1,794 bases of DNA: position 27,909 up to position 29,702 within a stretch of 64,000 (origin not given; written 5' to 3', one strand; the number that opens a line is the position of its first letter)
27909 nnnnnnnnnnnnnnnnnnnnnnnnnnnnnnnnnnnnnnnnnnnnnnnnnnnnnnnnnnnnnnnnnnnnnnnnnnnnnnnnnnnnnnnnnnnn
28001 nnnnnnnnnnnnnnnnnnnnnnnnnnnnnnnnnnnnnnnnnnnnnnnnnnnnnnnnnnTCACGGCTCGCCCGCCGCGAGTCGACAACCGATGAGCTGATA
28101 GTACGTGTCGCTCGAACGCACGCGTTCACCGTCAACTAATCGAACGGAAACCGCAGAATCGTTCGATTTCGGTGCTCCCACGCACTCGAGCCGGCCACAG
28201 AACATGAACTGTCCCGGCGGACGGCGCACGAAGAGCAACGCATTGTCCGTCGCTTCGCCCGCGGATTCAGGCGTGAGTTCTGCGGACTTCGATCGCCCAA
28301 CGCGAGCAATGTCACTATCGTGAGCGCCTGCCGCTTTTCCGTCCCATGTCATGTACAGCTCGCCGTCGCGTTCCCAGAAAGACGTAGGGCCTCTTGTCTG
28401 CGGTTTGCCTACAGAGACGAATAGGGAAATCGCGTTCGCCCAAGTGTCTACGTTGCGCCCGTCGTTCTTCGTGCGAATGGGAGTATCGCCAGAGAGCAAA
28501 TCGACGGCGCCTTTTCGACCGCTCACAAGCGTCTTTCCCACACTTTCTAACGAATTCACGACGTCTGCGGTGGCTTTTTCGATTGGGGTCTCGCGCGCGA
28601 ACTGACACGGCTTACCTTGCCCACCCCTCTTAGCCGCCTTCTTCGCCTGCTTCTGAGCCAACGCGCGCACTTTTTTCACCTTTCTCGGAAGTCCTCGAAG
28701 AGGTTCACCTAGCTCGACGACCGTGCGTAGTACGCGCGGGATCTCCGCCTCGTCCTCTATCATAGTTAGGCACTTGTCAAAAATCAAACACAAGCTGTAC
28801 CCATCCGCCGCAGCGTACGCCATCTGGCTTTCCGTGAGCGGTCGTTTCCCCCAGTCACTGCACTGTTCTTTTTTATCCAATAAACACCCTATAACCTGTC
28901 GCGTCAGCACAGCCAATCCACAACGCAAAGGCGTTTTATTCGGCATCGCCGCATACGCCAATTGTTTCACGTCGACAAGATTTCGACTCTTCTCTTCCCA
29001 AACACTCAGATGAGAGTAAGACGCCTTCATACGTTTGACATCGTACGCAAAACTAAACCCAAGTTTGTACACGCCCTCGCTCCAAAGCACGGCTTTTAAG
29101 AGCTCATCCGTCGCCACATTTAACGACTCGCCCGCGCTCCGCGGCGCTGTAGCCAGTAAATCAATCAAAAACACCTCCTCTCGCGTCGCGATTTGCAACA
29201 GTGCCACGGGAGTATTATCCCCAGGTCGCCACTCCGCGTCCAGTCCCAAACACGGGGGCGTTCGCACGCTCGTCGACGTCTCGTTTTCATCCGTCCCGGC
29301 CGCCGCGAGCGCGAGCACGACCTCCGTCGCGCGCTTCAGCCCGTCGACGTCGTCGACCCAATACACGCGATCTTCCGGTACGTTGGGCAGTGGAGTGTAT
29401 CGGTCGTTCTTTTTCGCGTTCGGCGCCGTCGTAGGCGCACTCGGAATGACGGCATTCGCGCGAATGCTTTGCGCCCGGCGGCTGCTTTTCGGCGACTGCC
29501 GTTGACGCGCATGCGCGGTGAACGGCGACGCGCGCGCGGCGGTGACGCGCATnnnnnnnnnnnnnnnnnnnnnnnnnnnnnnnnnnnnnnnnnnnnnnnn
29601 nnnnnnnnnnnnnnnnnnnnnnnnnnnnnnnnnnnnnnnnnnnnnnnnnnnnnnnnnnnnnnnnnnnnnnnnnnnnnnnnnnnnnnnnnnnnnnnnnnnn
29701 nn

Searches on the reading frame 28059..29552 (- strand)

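Call 11: search_protein_families(library=pfam, proteins=[window:28059-29552:-], max_evalue=0.001)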
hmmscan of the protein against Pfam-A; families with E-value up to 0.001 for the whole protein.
window:28059-29552:- (497 aa): 1 family
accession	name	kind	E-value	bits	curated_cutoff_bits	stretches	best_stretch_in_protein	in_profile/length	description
PF01612.26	DNA_pol_A_exo1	-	2.1e-22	80.2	23.6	1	91-265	12-172/173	3'-5' exonuclease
